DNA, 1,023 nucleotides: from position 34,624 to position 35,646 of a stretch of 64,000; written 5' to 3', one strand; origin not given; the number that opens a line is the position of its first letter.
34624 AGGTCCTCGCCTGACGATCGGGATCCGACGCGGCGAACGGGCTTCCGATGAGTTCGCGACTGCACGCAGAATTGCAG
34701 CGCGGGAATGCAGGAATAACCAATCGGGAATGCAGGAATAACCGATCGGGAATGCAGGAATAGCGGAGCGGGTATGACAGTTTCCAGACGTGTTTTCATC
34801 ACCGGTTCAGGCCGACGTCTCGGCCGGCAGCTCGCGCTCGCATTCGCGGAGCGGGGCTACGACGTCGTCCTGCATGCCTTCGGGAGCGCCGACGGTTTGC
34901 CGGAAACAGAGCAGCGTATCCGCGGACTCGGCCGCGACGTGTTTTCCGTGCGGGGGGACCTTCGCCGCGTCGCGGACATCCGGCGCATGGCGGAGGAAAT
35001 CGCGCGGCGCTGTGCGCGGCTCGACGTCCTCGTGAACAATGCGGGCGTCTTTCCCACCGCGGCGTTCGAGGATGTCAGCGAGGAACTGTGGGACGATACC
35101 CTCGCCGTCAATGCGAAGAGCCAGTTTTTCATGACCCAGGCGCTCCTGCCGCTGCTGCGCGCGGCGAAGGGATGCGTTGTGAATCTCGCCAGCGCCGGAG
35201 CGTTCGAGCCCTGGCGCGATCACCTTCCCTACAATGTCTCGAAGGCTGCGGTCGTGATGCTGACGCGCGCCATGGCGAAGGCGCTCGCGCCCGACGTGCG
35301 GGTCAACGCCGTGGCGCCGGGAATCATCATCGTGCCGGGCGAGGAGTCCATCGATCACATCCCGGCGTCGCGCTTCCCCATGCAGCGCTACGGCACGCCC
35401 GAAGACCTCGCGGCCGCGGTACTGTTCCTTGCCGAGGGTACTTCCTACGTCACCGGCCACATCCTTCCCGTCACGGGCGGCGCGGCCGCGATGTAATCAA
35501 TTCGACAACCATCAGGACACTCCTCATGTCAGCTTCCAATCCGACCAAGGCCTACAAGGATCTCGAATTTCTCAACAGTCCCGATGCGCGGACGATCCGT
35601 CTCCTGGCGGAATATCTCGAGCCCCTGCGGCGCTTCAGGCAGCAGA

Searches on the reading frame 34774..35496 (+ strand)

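Call 66: search_protein_families(library=pfam, proteins=[window:34774-35496:+], max_evalue=0.0001)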
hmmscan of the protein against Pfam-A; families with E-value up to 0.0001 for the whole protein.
window:34774-35496:+ (240 aa): 3 families
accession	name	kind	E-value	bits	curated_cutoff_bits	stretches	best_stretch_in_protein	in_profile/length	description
PF13561.12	adh_short_C2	-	5.3e-50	170.6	27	1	16-237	8-235/236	Enoyl-(Acyl carrier protein) reductase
PF00106.31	adh_short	-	1.3e-42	145.9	26.6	1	7-187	3-184/195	short chain dehydrogenase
PF08659.16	KR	-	3.4e-06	27.5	22.6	1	7-124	3-123/180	KR domain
